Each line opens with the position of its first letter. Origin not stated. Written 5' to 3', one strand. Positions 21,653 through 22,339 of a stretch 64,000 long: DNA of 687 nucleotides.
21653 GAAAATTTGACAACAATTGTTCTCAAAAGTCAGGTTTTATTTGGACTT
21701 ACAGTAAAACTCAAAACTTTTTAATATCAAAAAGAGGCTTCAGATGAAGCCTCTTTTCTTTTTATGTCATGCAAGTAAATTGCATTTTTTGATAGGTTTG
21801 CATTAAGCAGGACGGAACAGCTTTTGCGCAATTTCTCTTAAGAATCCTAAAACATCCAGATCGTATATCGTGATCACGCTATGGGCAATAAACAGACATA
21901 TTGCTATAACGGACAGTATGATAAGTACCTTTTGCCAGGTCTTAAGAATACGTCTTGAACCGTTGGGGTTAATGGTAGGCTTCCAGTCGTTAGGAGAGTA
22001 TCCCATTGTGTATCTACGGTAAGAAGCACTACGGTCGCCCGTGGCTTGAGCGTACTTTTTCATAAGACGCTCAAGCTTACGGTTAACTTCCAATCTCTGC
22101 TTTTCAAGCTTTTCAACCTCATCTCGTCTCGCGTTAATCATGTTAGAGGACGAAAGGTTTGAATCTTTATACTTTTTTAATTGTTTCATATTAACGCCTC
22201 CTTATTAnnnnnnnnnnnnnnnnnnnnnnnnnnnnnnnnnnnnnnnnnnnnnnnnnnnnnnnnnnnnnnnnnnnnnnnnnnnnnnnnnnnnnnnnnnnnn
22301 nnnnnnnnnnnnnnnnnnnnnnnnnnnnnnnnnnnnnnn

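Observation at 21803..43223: Orphan 20-kb gene: a 6,671-aa hyper-acidic, tail-anchored giant protein in a coaW / giant / small-TM-protein transcription unit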

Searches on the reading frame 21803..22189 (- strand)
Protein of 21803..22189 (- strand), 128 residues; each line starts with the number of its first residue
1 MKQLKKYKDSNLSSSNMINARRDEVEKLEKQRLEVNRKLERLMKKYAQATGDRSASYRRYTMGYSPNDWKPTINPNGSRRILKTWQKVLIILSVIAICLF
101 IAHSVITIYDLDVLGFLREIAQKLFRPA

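Call 4: search_protein_families(library=pfam, proteins=[window:21806-22189:-], max_evalue=1)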
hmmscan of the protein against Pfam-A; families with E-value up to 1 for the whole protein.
window:21806-22189:- (128 aa): 5 families
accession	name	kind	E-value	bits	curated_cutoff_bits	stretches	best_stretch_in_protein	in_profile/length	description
PF12329.13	TMF_DNA_bd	-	0.082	13.3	35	1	1-49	18-66/74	TATA element modulatory factor 1 DNA binding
PF19491.4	DUF6026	-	0.13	12.6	26.6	1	20-50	17-47/51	Family of unknown function (DUF6026)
PF21037.2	CCDC138_cc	-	0.15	12.6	27.1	1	11-50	17-56/59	Coiled-coil-domain-containing protein 138, coiled-coil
PF18181.6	SLATT_1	-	0.18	12.3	26.3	1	78-121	20-62/122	SMODS and SLOG-associating 2TM effector domain 1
PF17561.7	TssO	-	0.45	11.1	29.2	1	5-85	30-110/148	Type VI secretion system, TssO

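Call 6: find_encoding_contigs(protein=window:21803-22189:-, flank=10000, max_places=10)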
Protein window:21803-22189:- (128 aa): no gene with exactly this product is on record in the collection.

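Call 31: search_protein_families(library=ncbifam, proteins=[window:21806-22189:-], max_evalue=0.1)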
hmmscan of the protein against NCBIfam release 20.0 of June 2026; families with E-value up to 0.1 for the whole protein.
window:21806-22189:- (128 aa): 1 family
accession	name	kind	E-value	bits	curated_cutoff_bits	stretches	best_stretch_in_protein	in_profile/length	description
NF045737.1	MPN070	equivalog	0.012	15.8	200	1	80-115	50-85/127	MPN070 family protein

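Call 70: search_protein_families(library=padloc, proteins=[window:21806-22189:-], max_evalue=0.01)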
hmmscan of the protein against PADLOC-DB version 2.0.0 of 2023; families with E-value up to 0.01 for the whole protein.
window:21806-22189:- (128 aa): 0 families
